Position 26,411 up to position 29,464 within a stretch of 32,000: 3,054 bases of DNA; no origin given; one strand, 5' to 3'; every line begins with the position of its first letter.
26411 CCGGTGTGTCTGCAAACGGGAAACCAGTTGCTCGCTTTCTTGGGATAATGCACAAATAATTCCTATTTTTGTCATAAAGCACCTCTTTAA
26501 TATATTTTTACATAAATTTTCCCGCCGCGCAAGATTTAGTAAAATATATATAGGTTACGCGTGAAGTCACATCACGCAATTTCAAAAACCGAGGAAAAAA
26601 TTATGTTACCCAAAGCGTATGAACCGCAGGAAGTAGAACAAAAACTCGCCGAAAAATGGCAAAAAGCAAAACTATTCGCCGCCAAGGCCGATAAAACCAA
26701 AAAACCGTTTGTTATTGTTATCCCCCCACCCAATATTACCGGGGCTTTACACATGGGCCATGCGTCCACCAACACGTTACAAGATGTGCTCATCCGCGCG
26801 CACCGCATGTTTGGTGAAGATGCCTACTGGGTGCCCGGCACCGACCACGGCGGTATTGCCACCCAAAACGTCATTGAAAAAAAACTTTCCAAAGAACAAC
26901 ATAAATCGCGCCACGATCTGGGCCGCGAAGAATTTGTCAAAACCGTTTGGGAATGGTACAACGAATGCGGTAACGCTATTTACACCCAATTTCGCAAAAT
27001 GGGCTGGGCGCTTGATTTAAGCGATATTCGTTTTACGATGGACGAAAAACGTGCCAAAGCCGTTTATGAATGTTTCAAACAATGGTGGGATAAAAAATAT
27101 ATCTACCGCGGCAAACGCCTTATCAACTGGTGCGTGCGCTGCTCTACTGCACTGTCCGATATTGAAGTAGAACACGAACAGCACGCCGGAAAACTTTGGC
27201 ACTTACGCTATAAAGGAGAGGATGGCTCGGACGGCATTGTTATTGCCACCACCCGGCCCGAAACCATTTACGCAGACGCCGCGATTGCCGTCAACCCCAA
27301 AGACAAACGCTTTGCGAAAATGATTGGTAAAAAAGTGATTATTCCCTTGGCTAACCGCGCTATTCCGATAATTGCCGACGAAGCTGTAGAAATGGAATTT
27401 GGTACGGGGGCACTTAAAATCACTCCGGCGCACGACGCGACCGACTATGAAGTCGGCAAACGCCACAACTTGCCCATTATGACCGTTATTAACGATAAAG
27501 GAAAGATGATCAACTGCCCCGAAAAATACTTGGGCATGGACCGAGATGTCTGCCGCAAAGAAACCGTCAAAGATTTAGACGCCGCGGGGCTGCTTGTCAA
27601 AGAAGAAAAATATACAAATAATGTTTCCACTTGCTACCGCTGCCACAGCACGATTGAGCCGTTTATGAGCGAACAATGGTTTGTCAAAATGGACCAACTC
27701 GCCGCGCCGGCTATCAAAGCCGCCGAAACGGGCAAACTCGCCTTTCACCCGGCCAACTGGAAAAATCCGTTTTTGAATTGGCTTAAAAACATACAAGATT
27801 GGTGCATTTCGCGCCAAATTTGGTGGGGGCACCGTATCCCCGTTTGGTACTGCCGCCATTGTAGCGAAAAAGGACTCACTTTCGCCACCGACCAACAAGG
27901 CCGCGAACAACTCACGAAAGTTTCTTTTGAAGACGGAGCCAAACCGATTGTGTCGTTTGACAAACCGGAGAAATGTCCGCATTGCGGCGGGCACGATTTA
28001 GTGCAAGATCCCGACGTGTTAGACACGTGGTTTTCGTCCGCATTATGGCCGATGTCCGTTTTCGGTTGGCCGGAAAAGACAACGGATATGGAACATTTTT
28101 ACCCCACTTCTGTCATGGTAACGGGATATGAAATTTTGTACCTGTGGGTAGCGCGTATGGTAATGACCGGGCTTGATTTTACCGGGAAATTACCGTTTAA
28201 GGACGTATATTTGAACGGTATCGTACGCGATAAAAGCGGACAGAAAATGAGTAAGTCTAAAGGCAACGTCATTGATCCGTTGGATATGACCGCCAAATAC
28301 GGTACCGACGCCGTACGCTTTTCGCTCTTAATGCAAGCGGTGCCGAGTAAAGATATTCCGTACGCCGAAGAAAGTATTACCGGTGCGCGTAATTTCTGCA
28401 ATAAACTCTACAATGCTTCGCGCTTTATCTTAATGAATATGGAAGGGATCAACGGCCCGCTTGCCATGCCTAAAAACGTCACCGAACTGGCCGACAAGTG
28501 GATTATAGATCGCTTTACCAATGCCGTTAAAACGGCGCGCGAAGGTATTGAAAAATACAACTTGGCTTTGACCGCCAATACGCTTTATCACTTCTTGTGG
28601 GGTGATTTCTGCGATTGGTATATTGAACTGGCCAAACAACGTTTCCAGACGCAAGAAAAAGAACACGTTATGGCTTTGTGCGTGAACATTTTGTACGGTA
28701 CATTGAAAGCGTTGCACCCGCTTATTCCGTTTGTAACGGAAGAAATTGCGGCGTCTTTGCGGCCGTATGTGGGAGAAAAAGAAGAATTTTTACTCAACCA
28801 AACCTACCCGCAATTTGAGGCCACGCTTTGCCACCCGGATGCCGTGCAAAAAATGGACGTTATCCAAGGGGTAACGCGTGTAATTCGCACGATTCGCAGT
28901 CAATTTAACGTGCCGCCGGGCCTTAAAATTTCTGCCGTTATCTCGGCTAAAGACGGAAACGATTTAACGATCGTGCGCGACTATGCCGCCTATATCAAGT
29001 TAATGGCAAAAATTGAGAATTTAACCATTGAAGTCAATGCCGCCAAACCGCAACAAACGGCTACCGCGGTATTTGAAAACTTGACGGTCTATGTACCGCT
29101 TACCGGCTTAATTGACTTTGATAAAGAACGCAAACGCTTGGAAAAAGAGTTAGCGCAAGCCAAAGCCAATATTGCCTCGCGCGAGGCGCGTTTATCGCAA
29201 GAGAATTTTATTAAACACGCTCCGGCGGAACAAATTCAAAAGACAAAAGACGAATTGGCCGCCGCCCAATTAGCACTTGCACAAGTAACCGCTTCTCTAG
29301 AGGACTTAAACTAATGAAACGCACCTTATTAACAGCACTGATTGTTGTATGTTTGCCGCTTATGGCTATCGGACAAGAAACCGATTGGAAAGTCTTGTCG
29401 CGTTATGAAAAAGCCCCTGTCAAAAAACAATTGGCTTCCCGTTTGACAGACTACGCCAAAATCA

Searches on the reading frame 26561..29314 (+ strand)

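Call 37: search_protein_families(library=pfam, proteins=[window:26561-29314:+])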
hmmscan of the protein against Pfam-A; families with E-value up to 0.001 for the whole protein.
window:26561-29314:+ (917 aa): 6 families
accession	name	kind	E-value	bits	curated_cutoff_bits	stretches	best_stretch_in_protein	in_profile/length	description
PF00133.28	tRNA-synt_1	-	5.5e-138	460.6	22.7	1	29-599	2-411/414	tRNA synthetases class I (I, L, M and V)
PF08264.19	Anticodon_1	-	2.6e-32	112.2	25.1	1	645-793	1-147/148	Anticodon-binding domain of tRNA ligase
PF09334.17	tRNA-synt_1g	-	8.9e-24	84.4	20.1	3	56-205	7-137/391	tRNA synthetases class I (M)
PF13603.12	tRNA-synt_1_2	-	6e-12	45.9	25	1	255-316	85-146/185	Leucyl-tRNA synthetase, editing domain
PF10458.14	Val_tRNA-synt_C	-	2.9e-11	43.9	25.9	1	852-916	1-65/66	Valyl tRNA synthetase tRNA binding arm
PF01406.26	tRNA-synt_1e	-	0.00031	20.7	27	0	559-609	250-299/301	tRNA synthetases class I (C) catalytic domain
